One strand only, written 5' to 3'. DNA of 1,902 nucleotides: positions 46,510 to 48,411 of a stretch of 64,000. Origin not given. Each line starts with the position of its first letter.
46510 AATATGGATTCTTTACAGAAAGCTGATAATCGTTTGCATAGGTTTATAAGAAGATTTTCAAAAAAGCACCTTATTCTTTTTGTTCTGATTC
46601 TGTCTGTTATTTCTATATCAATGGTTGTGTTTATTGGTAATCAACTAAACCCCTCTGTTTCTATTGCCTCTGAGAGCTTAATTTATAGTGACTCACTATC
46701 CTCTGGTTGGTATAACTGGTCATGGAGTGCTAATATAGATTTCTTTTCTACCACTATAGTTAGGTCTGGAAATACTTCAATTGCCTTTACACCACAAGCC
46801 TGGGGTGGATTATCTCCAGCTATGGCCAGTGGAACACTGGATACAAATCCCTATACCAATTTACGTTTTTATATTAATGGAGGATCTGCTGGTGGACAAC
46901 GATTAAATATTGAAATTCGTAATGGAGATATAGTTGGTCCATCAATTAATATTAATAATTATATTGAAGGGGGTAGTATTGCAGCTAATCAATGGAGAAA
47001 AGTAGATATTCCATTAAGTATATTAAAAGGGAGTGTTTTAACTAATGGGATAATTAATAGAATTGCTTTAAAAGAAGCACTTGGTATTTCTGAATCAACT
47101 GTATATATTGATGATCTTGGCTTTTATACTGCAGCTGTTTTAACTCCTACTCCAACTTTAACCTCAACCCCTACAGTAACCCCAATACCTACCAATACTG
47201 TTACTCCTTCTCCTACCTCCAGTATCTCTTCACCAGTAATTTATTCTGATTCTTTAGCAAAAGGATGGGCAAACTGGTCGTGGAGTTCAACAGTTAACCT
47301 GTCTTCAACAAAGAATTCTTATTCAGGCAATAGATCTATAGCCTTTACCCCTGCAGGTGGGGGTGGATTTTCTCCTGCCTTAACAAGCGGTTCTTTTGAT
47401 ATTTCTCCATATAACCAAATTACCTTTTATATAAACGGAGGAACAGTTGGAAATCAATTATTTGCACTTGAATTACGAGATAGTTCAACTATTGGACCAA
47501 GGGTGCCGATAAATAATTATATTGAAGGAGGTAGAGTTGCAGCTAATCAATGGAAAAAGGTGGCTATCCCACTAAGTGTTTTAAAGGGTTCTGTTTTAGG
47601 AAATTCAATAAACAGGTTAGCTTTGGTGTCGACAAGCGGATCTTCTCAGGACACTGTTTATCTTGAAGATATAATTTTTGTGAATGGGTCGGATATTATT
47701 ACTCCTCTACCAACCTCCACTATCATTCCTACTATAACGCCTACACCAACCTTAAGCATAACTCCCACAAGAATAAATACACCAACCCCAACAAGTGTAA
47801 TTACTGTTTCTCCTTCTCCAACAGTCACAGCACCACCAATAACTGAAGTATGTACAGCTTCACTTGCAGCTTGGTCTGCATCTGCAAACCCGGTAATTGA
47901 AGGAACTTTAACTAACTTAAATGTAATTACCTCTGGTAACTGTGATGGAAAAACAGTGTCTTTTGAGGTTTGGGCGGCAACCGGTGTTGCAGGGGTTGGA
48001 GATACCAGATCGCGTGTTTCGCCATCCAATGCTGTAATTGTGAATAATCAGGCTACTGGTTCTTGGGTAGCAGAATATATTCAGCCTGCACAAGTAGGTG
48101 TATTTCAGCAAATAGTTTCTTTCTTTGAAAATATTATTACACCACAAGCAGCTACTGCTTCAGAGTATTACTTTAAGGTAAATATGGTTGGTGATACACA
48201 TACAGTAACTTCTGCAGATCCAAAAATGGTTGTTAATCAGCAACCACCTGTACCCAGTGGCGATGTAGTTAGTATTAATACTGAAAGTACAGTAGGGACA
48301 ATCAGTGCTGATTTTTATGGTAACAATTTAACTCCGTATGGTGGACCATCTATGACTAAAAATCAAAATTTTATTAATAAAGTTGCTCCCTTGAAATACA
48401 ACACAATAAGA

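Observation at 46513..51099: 1,537-aa membrane-anchored enzyme combining two CBM-like repeats, a clan GH-A glycoside hydrolase, a discoidin domain and an SGNH esterase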

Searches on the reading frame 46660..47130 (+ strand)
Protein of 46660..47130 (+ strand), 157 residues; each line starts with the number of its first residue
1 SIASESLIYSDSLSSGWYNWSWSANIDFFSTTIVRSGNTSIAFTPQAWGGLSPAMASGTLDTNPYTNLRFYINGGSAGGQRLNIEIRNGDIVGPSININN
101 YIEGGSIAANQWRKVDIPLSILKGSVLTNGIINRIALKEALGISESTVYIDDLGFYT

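Call 11: search_protein_families(library=pfam, proteins=[window:46660-47130:+], max_evalue=10)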
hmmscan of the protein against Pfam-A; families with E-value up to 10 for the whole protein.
window:46660-47130:+ (157 aa): 1 family
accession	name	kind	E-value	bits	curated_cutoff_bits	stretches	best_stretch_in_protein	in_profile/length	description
PF21582.3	CBM30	-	0.028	14.8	27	1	66-124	76-136/170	Carbohydrate binding domain 30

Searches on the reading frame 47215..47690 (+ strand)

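Call 11: search_protein_families(library=pfam, proteins=[window:47215-47690:+], max_evalue=10)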
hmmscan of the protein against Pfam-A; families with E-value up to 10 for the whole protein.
window:47215-47690:+ (158 aa): 2 families
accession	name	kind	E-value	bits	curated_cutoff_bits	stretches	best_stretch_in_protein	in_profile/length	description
PF08547.18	CIA30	-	3.1e-05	24.5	24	1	26-134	25-129/157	Complex I intermediate-associated protein 30 (CIA30)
PF21582.3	CBM30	-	0.0032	17.9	27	1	67-153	76-166/170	Carbohydrate binding domain 30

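Call 82: search_solved_structures(query=window:47215-47690:+, max_evalue=1, show_alignments=1)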
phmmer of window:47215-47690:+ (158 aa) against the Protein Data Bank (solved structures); distinct sequences matched with E-value up to 1: 22.
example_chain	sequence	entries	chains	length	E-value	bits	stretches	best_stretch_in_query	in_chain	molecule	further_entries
7t7y_A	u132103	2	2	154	3.9e-13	53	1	8-154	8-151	Endoglucanase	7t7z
7byi_B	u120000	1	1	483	0.64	13.3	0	26-77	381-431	Serine hydroxymethyltransferase, mitochondrial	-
2xsg_A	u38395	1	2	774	0.68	13.3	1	21-81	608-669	CCMAN5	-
4aq0_A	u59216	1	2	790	0.7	13.2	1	21-81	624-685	CCMAN5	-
7byi_A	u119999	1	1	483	0.73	13.2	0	26-79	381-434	Serine hydroxymethyltransferase, mitochondrial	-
29lk_A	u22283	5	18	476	0.73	13.2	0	26-79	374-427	Serine hydroxymethyltransferase, mitochondrial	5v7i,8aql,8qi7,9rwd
8ssj_A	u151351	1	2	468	0.74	13.2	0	26-79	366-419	Serine hydroxymethyltransferase, mitochondrial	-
9box_A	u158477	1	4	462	0.74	13.2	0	26-79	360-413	Serine hydroxymethyltransferase, mitochondrial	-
4pvf_A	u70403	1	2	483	0.75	13.1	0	26-79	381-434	Serine hydroxymethyltransferase, mitochondrial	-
32jd_A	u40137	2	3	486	0.75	13.1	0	26-79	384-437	Serine hydroxymethyltransferase, mitochondrial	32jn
6dk3_A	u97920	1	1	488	0.76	13.1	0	26-79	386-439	Serine hydroxymethyltransferase, mitochondrial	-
32ja_A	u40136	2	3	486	0.76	13.1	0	26-79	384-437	Isoform 3 of Serine hydroxymethyltransferase, mitochondrial | Serine hydroxymethyltransferase, mitochondrial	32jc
4oir_A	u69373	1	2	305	0.76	13.1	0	118-154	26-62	DNA-directed RNA polymerase subunit alpha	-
8fjt_A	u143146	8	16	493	0.76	13.1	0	26-79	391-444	Serine hydroxymethyltransferase, mitochondrial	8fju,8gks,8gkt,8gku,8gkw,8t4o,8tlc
8gky_A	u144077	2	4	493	0.76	13.1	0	26-79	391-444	Serine hydroxymethyltransferase, mitochondrial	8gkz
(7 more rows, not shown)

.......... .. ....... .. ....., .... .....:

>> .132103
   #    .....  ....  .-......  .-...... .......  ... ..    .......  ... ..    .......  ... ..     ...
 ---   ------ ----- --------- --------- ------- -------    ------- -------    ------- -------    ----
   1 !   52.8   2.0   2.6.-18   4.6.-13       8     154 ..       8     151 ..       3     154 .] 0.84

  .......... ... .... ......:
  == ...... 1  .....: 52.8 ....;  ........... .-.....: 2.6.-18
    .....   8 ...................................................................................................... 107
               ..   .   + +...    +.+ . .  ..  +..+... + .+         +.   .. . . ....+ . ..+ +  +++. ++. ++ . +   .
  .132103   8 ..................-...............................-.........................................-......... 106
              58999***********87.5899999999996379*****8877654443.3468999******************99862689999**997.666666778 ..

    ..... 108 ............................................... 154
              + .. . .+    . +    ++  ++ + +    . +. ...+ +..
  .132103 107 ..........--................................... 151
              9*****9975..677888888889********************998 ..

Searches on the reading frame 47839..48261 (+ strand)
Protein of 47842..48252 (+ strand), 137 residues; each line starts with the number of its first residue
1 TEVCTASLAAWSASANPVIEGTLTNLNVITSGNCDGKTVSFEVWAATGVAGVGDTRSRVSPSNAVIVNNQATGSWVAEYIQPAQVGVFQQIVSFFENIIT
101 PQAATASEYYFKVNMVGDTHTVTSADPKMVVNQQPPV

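Call 11: search_protein_families(library=pfam, proteins=[window:47842-48252:+], max_evalue=10)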
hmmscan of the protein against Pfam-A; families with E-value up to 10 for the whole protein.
window:47842-48252:+ (137 aa): 2 families
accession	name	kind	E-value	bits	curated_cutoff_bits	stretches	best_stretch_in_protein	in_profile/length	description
PF19640.4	DUF6143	-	7.8e-05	23.1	27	1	8-109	44-143/182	Family of unknown function (DUF6143)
PF10961.13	SelK_SelG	-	0.055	14.5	23.3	1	64-109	7-50/86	Selenoprotein SelK_SelG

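Call 45: find_homologous_proteins(query=window:47842-48252:+, max_evalue=0.01)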
Query window:47842-48252:+: 57 candidates shared short words with the query, none scored E <= 0.01.
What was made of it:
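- Tried and rejected: A database search with module X alone returned no hit, not even the protein itself, so that negative result is a tool limit (call 45).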

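Call 46: search_solved_structures(query=window:47842-48252:+, max_evalue=10)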
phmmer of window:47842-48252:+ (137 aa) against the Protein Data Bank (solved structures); distinct sequences matched with E-value up to 10: 9.
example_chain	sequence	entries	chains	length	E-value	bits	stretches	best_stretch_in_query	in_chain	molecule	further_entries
1g90_A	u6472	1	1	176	0.11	15.7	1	85-124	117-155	OUTER MEMBRANE PROTEIN A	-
2ge4_A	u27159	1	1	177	0.11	15.7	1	85-124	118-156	Outer membrane protein A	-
1bxw_A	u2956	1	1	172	0.41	13.8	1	85-124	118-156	PROTEIN (OUTER MEMBRANE PROTEIN A)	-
1qjp_A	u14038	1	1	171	0.41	13.8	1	85-124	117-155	OUTER MEMBRANE PROTEIN A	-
9fzc_A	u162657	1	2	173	0.44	13.7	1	85-124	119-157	Outer membrane protein A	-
9fzd_A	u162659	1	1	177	0.49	13.6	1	86-124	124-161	Outer membrane protein A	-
2gft_A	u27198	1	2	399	0.68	13.1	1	11-78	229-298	Glycosyl Hydrolase Family 53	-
3nb3_A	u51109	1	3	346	1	12.6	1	85-124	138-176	Outer membrane protein A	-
6s10_A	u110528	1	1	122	1.3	12.2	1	78-104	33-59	RNA chaperone ProQ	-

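Call 71: search_solved_structures(query=A3, max_evalue=10)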
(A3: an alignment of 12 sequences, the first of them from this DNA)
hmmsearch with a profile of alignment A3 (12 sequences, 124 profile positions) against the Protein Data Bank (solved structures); distinct sequences matched with E-value up to 10: 0.

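Call 72: search_protein_families(library=pfam, alignment_id=A3, max_evalue=1)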
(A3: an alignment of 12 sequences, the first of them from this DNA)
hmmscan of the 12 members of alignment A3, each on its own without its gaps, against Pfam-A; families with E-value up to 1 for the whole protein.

A. member 1, seq(141 aa): 2 families
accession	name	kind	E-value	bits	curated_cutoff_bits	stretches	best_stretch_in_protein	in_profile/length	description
PF19640.4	DUF6143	-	8.9e-05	22.9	27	1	9-110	44-143/182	Family of unknown function (DUF6143)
PF10961.13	SelK_SelG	-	0.057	14.5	23.3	1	65-110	7-50/86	Selenoprotein SelK_SelG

B. families by the number of members that match (of 12 scanned): 6 families
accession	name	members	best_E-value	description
PF19640.4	DUF6143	2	8.9e-05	Family of unknown function (DUF6143)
PF10961.13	SelK_SelG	2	0.0046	Selenoprotein SelK_SelG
PF07880.17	T4_gp9_10_N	1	0.0022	Bacteriophage T4 gp9/10-like protein, N-terminal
PF07705.17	CARDB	1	0.037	CARDB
PF07057.17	TraI_C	1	0.054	DNA helicase TraI, C-terminal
PF02420.20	AFP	1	0.11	Insect antifreeze protein repeat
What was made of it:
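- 47845..48252 (+): Module X, residues 454-589. It is an uncharacterised module of about 115 aa with an invariant Cys pair, here carrying an insertion of about 17 aa. It occurs in tandem copies in other giant modular proteins. No Pfam or PDB match, even with a profile (calls 11, 46, 71, 72).
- Tried and rejected: PDB searches by sequence and by profile gave nothing (calls 11, 46, 71, 72).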
